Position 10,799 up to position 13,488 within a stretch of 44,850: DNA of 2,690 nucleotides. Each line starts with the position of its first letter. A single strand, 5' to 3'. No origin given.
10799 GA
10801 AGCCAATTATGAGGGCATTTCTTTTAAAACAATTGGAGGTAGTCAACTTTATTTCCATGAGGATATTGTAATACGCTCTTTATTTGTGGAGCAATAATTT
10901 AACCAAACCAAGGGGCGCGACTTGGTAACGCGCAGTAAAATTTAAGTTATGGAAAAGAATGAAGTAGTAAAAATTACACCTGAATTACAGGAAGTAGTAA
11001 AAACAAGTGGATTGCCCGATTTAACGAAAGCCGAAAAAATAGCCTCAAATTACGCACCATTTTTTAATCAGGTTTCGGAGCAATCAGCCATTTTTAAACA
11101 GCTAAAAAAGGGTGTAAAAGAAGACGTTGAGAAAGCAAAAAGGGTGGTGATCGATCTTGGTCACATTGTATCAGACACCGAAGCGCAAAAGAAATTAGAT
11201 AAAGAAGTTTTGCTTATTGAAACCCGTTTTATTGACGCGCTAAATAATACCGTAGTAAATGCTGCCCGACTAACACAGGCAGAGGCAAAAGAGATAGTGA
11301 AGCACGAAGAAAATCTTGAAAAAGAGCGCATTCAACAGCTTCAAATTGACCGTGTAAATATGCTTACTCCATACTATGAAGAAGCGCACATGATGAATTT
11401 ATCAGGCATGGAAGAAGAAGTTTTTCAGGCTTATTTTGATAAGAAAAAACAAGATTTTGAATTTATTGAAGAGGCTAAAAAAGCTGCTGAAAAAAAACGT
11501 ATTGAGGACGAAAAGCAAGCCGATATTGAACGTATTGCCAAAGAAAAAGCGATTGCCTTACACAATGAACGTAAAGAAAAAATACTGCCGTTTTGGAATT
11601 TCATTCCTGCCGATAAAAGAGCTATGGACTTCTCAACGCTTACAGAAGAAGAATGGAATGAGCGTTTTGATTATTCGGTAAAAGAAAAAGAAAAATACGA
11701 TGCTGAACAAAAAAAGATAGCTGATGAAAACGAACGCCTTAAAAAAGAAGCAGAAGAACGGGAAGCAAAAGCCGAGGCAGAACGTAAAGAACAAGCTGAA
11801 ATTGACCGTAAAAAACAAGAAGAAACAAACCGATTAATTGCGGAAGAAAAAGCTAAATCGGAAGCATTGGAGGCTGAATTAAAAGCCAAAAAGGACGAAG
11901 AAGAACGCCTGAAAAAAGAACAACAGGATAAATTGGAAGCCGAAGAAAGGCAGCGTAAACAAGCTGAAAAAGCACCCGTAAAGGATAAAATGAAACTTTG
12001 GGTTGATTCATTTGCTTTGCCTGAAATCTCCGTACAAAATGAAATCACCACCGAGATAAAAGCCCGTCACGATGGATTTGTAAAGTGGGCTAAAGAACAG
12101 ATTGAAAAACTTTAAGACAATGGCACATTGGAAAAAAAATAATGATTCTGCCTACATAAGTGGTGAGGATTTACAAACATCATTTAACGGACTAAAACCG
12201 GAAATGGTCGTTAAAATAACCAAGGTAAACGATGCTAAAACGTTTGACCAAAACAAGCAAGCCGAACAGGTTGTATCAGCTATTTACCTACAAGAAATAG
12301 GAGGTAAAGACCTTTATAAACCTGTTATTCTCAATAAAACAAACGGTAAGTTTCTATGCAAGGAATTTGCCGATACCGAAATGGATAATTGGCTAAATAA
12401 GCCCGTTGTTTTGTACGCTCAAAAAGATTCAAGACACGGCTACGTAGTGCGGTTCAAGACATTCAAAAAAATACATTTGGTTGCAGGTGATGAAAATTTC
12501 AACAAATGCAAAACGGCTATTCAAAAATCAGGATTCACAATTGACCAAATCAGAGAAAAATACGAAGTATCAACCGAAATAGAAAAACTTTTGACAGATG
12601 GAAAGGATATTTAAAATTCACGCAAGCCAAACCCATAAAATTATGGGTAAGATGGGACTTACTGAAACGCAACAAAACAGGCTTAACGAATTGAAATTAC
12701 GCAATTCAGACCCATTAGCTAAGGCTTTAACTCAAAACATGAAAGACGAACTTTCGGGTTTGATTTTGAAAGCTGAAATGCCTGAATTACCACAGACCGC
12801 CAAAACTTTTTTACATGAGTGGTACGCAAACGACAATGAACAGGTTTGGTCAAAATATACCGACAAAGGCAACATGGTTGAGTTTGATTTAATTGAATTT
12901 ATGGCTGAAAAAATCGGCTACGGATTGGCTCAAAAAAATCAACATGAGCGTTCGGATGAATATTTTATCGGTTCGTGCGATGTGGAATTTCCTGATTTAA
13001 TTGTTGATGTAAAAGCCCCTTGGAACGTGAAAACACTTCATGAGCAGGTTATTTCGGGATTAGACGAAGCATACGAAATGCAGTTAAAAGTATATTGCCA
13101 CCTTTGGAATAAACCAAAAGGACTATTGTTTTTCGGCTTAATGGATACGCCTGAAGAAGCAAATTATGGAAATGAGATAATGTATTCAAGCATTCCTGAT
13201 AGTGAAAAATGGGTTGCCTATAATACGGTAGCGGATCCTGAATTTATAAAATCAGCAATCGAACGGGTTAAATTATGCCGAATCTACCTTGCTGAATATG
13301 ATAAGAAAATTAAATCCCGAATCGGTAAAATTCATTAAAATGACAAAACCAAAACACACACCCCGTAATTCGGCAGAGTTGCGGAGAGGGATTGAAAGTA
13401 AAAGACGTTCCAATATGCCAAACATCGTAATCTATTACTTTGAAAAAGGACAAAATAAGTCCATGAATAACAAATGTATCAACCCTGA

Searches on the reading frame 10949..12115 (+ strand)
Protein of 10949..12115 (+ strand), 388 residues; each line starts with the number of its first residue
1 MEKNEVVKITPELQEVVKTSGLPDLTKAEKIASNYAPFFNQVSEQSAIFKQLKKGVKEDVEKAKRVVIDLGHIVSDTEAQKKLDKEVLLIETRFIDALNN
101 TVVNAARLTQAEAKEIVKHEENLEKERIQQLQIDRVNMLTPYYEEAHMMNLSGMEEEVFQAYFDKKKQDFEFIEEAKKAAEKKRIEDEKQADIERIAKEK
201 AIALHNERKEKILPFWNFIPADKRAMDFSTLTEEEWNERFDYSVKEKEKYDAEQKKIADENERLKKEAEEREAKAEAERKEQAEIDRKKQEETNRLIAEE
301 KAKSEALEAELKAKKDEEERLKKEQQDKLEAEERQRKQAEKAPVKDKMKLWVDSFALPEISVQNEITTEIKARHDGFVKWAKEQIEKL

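Call 12: search_protein_families(library=phrogs, proteins=[window:10949-12115:+])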
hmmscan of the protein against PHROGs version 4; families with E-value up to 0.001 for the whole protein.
window:10949-12115:+ (388 aa): 0 families

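Call 13: search_protein_families(library=pfam, proteins=[window:10949-12115:+])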
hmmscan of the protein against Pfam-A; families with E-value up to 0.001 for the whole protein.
window:10949-12115:+ (388 aa): 0 families

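Call 15: find_related_loci(query=window:10949-12115:+, collection=viral_contigs, flank=3000)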
Query window:10949-12115:+ (388 aa) in viral_contigs; peptide patterns used: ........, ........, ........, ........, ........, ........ (x = any residue, [..] = any of these).
34 stretches matched a pattern; 1 encode a relative of the query (tblastn E <= 1e-3); 1 distinct loci.
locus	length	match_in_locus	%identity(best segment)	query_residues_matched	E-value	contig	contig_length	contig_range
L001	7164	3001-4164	84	1-388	0e+0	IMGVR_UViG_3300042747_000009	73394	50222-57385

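Call 59: find_homologous_proteins(query=window:10949-12115:+, max_evalue=1e-10)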
Query window:10949-12115:+ (388 aa): 565 proteins with E <= 1e-10 among 8000 candidates; the best 120 are listed.
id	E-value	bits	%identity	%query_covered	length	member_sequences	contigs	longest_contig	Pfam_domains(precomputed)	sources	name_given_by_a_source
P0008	1.6e-230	782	100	100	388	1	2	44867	-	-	-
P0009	2.5e-190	650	84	100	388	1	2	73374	-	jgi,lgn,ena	-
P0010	3.6e-70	255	42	98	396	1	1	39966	-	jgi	jgi:hypothetical protein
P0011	5.7e-65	238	44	99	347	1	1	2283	-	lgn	-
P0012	5.9e-56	208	41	99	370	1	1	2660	-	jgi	jgi:hypothetical protein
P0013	2.6e-53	200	47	68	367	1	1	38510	-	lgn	-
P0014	3.0e-52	196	40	99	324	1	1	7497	-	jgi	-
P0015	1.1e-51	194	37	99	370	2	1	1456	-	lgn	-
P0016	1.5e-51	194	40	99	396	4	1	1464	-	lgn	-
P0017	4.5e-51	192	41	99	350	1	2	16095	-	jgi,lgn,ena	jgi:hypothetical protein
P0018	2.0e-50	190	49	51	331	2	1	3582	-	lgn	-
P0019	7.2e-50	188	39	99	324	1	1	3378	-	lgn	-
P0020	4.2e-48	182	45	89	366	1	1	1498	-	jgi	-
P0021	4.6e-48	182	39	99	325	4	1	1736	-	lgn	-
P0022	6.8e-46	175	39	78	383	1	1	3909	-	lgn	-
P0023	9.8e-46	175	39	99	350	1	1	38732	-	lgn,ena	-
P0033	3.5e-41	160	39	79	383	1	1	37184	-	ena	-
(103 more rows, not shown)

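Call 60: find_encoding_contigs(protein=P0010, flank=3000, max_places=1)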
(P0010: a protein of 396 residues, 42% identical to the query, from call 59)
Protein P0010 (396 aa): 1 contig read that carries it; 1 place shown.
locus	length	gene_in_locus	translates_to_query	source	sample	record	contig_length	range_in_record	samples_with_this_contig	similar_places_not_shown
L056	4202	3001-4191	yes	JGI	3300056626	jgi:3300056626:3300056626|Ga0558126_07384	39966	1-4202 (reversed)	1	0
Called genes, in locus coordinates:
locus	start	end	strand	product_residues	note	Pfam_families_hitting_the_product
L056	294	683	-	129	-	-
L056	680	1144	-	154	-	PF12671:Amidase_6 (faint), PF05257:CHAP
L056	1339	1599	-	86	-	-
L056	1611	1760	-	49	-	-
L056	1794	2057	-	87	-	-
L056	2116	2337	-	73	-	-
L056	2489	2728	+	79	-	-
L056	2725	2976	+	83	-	-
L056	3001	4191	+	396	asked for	-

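Call 61: find_encoding_contigs(protein=P0013, flank=3000, max_places=1)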
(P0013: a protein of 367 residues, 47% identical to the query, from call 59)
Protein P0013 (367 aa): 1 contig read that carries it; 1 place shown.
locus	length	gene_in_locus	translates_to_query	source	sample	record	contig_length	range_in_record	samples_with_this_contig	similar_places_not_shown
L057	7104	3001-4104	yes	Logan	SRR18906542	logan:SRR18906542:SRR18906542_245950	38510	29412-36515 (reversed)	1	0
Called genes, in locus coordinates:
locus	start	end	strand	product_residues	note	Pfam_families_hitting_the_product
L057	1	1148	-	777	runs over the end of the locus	PF08800:BT4734-like_N, PF08708:PriCT_1 (faint)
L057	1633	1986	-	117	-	-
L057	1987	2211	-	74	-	-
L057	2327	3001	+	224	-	PF04404:ERF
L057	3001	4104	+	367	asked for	-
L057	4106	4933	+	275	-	-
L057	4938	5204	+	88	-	-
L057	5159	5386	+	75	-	-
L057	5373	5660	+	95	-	-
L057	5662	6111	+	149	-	-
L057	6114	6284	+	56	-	-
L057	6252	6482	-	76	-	-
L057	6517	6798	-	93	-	-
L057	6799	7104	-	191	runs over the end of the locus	PF01510:Amidase_2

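Call 62: find_encoding_contigs(protein=P0023, flank=3000, max_places=1)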
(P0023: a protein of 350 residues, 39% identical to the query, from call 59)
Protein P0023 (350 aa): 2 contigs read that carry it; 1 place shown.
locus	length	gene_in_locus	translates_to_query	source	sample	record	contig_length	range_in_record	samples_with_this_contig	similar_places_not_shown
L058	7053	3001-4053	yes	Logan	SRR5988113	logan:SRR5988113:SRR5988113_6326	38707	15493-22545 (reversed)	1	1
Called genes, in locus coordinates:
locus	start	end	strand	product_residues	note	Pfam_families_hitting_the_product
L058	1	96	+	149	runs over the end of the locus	PF18925:DUF5675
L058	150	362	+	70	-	-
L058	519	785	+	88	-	-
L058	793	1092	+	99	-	-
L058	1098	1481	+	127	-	-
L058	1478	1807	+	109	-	-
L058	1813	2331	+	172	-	-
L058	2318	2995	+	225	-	-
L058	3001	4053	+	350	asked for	-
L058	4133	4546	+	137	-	-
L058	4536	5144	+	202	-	PF05766:NinG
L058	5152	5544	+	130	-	-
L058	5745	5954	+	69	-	-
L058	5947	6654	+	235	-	PF19808:DUF6291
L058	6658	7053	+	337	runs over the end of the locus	-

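Call 63: find_encoding_contigs(protein=P0033, flank=3000, max_places=1)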
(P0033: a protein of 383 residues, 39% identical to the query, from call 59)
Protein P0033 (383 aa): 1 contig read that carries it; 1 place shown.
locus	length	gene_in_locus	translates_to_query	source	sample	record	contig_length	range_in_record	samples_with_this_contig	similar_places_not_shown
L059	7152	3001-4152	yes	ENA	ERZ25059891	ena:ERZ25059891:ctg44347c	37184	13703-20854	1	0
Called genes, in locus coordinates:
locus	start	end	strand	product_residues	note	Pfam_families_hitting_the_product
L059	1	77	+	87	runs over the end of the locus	-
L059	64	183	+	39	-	-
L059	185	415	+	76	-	-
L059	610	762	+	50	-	-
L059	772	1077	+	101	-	-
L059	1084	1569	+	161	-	-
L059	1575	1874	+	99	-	PF27050:Phage_P22_Y8K6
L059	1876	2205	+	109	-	-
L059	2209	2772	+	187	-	PF04404:ERF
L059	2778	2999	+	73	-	-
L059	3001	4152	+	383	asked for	-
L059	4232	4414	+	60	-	-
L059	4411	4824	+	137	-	-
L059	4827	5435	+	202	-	PF05766:NinG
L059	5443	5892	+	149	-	PF00692:dUTPase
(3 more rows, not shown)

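Call 84: find_related_loci(query=A2, collection=viral_contigs, flank=10000)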
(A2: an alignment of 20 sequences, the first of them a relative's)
Query A2 (388 aa) in viral_contigs; peptide patterns used: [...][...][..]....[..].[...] (x = any residue, [..] = any of these).
290 stretches matched a pattern; 81 encode a relative of the query (tblastn E <= 1e-3); the best 80 are kept; 80 distinct loci.
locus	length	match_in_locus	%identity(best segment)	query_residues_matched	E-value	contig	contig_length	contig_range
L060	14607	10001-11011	49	9-388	5e-33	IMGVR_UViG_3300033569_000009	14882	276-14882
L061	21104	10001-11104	34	19-388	4e-33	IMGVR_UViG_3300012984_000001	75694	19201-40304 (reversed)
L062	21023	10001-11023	30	4-381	2e-32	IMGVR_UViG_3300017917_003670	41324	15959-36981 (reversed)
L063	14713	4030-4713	39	82-337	1e-29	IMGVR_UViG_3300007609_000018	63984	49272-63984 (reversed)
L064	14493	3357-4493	30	28-386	3e-29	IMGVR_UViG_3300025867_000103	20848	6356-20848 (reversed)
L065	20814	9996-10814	31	6-279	1e-28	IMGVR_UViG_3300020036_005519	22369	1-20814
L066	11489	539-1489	28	28-388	8e-28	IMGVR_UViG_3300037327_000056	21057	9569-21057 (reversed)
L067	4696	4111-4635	40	78-264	4e-27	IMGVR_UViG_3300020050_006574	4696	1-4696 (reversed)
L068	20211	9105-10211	30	3-388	4e-27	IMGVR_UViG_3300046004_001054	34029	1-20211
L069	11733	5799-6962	27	7-388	9e-27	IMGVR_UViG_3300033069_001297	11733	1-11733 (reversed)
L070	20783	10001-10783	33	78-385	2e-26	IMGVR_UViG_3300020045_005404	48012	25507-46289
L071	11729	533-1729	31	4-388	2e-26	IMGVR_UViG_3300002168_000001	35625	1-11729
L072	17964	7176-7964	35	85-388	4e-26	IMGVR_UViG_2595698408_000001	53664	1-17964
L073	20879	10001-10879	30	82-388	1e-25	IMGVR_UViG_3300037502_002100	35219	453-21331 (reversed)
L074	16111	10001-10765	32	82-388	7e-26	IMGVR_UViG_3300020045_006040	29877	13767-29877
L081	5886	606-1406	32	82-388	5e-22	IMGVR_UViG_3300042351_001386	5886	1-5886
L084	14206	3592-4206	36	214-385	2e-20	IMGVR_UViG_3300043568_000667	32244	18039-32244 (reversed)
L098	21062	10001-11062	27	5-388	9e-15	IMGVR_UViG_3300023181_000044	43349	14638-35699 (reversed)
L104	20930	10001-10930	27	44-388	2e-13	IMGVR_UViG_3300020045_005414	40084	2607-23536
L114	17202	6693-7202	37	253-388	2e-11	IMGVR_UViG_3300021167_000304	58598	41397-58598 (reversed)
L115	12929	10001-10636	32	115-332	5e-11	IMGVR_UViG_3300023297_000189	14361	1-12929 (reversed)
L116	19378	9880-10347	39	247-388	6e-10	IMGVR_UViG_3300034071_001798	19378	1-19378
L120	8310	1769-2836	25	9-388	7e-9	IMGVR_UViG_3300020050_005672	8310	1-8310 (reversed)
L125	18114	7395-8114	26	34-349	6e-8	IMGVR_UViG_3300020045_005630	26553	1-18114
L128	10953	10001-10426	40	256-388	3e-7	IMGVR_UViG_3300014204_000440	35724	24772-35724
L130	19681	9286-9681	31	85-272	7e-7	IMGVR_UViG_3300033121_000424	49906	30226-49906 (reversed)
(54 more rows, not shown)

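Call 95: search_protein_families(library=phrogs, proteins=[L070:227-721:+, L074:14906-15157:+, L081:3139-5421:+, L084:7538-8305:+, L098:13800-16148:+, L104:1-2073:-, L114:8574-9071:+, L115:4645-5118:+, L116:15595-15840:+, L120:7662-8309:+], max_evalue=0.001)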
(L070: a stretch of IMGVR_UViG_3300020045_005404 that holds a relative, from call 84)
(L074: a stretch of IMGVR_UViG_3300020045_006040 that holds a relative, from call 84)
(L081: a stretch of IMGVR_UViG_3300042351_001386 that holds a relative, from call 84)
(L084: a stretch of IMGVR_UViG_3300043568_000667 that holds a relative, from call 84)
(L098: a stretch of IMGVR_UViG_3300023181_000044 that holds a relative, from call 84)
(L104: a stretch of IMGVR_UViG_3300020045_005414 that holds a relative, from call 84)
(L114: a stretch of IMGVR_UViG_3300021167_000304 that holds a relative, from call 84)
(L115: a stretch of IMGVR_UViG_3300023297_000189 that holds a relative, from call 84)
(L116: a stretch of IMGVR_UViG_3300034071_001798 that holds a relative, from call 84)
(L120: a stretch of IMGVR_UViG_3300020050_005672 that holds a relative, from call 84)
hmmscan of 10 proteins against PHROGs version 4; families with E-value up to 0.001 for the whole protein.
L070:227-721:+ (165 aa): 11 families
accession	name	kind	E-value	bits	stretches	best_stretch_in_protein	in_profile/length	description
phrog_59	-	DNA, RNA and nucleotide metabolism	1.3e-43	150.9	1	5-162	145-273/423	HNH endonuclease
phrog_959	-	DNA, RNA and nucleotide metabolism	1.3e-29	103.7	1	7-117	16-128/138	HNH endonuclease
phrog_1492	-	DNA, RNA and nucleotide metabolism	8.6e-19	69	1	19-104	81-167/414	HNH endonuclease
phrog_37683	-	unknown function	6.9e-18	65.7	1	9-130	121-237/279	-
phrog_17657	-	DNA, RNA and nucleotide metabolism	4.6e-12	47.1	1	8-88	78-166/168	HNH endonuclease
phrog_99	-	DNA, RNA and nucleotide metabolism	2e-11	45.2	1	13-106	133-209/383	HNH endonuclease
phrog_826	-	DNA, RNA and nucleotide metabolism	6.4e-11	43.3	1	29-102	91-161/281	HNH endonuclease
phrog_21964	-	DNA, RNA and nucleotide metabolism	8.7e-06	26.5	1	12-117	127-235/244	HNH endonuclease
phrog_15471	-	DNA, RNA and nucleotide metabolism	2.3e-05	25.3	1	31-108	14-92/183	HNH endonuclease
phrog_7545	-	DNA, RNA and nucleotide metabolism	8.5e-05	23.8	0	30-97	63-135/160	HNH endonuclease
phrog_30377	-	DNA, RNA and nucleotide metabolism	0.00024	22.2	1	41-104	4-63/82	HNH endonuclease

L074:14906-15157:+ (84 aa): 0 families

L081:3139-5421:+ (761 aa): 3 families
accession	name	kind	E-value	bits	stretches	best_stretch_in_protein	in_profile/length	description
phrog_2373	-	DNA, RNA and nucleotide metabolism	2.2e-40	139.8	1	321-698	39-428/515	DNA helicase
phrog_19930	-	DNA, RNA and nucleotide metabolism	3.9e-23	82.7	1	55-323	46-341/865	DNA polymerase/primase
phrog_5311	-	DNA, RNA and nucleotide metabolism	6e-07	29.1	1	524-715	437-613/692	helicase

L084:7538-8305:+ (256 aa): 1 family
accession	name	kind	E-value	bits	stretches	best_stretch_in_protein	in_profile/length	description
phrog_19415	-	unknown function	3.1e-23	83.9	1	97-220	79-213/224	-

L098:13800-16148:+ (783 aa): 2 families
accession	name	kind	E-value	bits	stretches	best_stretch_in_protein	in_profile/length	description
phrog_28855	-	unknown function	4.2e-182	608.5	1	4-776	3-796/804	-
phrog_18375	-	DNA, RNA and nucleotide metabolism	5.4e-31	108.5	1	5-174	6-179/644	DNA primase/helicase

L104:1-2073:- (691 aa): 3 families
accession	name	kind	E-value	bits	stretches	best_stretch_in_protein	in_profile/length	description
phrog_28855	-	unknown function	4.8e-165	552.1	1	3-689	4-702/804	-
phrog_18375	-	DNA, RNA and nucleotide metabolism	1.9e-33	116.7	1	4-173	7-180/644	DNA primase/helicase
phrog_695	-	DNA, RNA and nucleotide metabolism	1.7e-06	28.1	1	72-310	63-310/704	DNA polymerase/primase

L114:8574-9071:+ (166 aa): 17 families
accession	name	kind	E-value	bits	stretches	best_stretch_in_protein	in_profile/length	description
phrog_119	-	DNA, RNA and nucleotide metabolism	2.3e-15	57.4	1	2-86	177-267/443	HNH endonuclease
phrog_144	-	DNA, RNA and nucleotide metabolism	3.5e-13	50.6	1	3-81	59-140/175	HNH endonuclease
phrog_589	-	DNA, RNA and nucleotide metabolism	8.7e-13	49.4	1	3-80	66-145/179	HNH endonuclease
phrog_1271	-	DNA, RNA and nucleotide metabolism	3.6e-09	37.5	1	15-89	253-330/361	HNH endonuclease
phrog_5956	-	DNA, RNA and nucleotide metabolism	3.7e-09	37.4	1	14-86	45-120/138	HNH endonuclease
phrog_333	-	DNA, RNA and nucleotide metabolism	1e-08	36.4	1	1-82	6-87/138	HNH endonuclease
phrog_4581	-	head and packaging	3e-08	34.5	1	3-89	40-118/395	terminase small subunit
phrog_8446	-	DNA, RNA and nucleotide metabolism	4.2e-08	34.1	1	14-78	126-200/211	HNH endonuclease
phrog_2323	-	DNA, RNA and nucleotide metabolism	7e-07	30.2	1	4-81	12-91/113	HNH endonuclease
phrog_7785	-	DNA, RNA and nucleotide metabolism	2.5e-06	28.6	1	22-82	64-121/147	HNH endonuclease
phrog_8048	-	DNA, RNA and nucleotide metabolism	3.4e-06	27.4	1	14-95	162-247/273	HNH endonuclease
phrog_740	-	DNA, RNA and nucleotide metabolism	8.3e-06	26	1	23-82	33-93/332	HNH endonuclease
phrog_5200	-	DNA, RNA and nucleotide metabolism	2.3e-05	25.4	1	9-73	21-84/154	HNH endonuclease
phrog_16986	-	unknown function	3e-05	24.7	1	18-71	10-63/248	-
phrog_2633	-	DNA, RNA and nucleotide metabolism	0.00013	23.1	1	23-93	77-139/142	endonuclease VII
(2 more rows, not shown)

L115:4645-5118:+ (158 aa): 2 families
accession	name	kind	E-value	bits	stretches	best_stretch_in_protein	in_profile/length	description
phrog_2776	-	unknown function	4.3e-10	40.6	1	5-152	12-149/181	-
phrog_5429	-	DNA, RNA and nucleotide metabolism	8.6e-05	23.5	1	38-99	48-111/176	DNA repair protein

L116:15595-15840:+ (82 aa): 0 families

L120:7662-8309:+ (216 aa): 4 families
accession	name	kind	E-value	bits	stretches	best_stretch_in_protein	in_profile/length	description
phrog_19415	-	unknown function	8.3e-37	128.3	1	1-135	1-142/224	-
phrog_16304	-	unknown function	2.6e-14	54.7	1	3-132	2-139/244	-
phrog_6451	-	DNA, RNA and nucleotide metabolism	7.7e-12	46.5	1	41-138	62-161/272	primosomal protein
phrog_15768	-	unknown function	4e-10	41.1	1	5-133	2-120/228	-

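Call 96: search_protein_families(library=pfam, proteins=[L070:227-721:+, L081:3139-5421:+, L084:7538-8305:+, L098:13800-16148:+, L104:1-2073:-, L114:8574-9071:+, L120:7662-8309:+, L125:11408-11836:+, L128:7735-8322:+, L130:5099-5680:+], max_evalue=0.001)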
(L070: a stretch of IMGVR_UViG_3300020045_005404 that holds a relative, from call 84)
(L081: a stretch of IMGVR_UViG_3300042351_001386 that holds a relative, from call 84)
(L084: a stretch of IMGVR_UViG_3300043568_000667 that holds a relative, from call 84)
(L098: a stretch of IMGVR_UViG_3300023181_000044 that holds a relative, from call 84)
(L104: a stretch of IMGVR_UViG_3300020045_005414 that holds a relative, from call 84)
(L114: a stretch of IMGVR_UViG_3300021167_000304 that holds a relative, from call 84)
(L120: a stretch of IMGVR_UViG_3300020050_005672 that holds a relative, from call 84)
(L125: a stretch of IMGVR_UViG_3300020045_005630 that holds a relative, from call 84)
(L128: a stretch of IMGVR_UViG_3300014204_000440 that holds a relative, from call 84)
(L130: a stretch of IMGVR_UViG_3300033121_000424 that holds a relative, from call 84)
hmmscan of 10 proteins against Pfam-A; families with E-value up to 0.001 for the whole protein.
L070:227-721:+ (165 aa): 1 family
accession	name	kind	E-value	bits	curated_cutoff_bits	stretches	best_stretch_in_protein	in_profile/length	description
PF13392.12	HNH_3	-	4e-08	33.2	24.8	1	49-93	1-45/46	HNH endonuclease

L081:3139-5421:+ (761 aa): 2 families
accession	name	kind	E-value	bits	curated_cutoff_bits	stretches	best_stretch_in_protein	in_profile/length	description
PF13148.11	DUF3987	-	5.8e-54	184.1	27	1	363-701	4-361/364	Protein of unknown function (DUF3987)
PF02954.25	HTH_8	-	0.00014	22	22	1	734-756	18-40/42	Bacterial regulatory protein, Fis family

L084:7538-8305:+ (256 aa): 0 families

L098:13800-16148:+ (783 aa): 1 family
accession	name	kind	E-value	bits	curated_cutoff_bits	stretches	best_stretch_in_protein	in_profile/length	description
PF08800.15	BT4734-like_N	-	2.9e-21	76.5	22.4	1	53-168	2-133/134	BT4734-like, N-terminal domain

L104:1-2073:- (691 aa): 1 family
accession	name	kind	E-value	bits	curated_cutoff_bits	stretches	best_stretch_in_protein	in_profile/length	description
PF08800.15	BT4734-like_N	-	3.2e-19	69.8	22.4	1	51-166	2-133/134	BT4734-like, N-terminal domain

L114:8574-9071:+ (166 aa): 3 families
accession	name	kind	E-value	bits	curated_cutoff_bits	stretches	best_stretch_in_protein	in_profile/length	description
PF11262.13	Tho2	-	0.00016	21.4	23.1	1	60-135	225-297/305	Transcription factor/nuclear export subunit protein 2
PF01844.29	HNH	-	0.00045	20.7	21.4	1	31-74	1-45/47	HNH endonuclease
PF21368.3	AI2M-like_HNH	-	0.00082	19.7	23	0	31-70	1-49/49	AI2M/AI1M-like, HNH endonuclease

L120:7662-8309:+ (216 aa): 1 family
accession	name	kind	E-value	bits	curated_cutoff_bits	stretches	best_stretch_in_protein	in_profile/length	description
PF19808.4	DUF6291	-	2.8e-23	82.3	27.2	1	7-85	1-79/79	Family of unknown function (DUF6291)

L125:11408-11836:+ (143 aa): 0 families

L128:7735-8322:+ (196 aa): 2 families
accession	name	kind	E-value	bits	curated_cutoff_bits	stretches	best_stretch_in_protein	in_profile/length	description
PF13392.12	HNH_3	-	6.5e-09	35.7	24.8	1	59-103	4-46/46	HNH endonuclease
PF07463.16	NUMOD4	-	8.2e-07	29.6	23.4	1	4-44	1-46/49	NUMOD4 motif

L130:5099-5680:+ (194 aa): 0 families

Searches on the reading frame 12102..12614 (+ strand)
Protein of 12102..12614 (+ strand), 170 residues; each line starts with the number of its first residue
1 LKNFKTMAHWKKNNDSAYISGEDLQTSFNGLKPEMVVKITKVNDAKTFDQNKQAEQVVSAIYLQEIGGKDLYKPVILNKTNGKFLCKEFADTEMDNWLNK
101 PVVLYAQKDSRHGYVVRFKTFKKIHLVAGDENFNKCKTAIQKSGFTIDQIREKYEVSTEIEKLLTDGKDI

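Call 12: search_protein_families(library=phrogs, proteins=[window:12102-12614:+])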
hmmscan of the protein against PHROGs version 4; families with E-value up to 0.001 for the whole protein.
window:12102-12614:+ (170 aa): 1 family
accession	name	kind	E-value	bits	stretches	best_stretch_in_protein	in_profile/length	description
phrog_21613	-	unknown function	5.8e-13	49.9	1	5-165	3-161/166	-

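Call 13: search_protein_families(library=pfam, proteins=[window:12102-12614:+])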
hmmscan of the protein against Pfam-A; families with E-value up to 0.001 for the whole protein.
window:12102-12614:+ (170 aa): 0 families

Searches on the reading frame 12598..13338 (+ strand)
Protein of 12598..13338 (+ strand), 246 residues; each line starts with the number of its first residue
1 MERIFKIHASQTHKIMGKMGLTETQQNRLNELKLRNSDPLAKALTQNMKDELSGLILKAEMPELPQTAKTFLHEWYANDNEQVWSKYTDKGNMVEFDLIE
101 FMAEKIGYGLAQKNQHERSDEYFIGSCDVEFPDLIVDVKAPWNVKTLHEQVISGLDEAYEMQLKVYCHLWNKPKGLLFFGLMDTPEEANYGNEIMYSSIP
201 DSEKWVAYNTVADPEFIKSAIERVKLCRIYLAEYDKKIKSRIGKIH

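Call 12: search_protein_families(library=phrogs, proteins=[window:12598-13338:+])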
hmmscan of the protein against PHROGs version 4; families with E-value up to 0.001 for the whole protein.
window:12598-13338:+ (246 aa): 1 family
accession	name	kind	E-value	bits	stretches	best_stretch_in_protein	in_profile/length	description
phrog_5715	-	DNA, RNA and nucleotide metabolism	5.1e-26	92.6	1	6-234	3-208/213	exonuclease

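Call 13: search_protein_families(library=pfam, proteins=[window:12598-13338:+])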
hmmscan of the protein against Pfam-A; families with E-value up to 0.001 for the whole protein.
window:12598-13338:+ (246 aa): 0 families
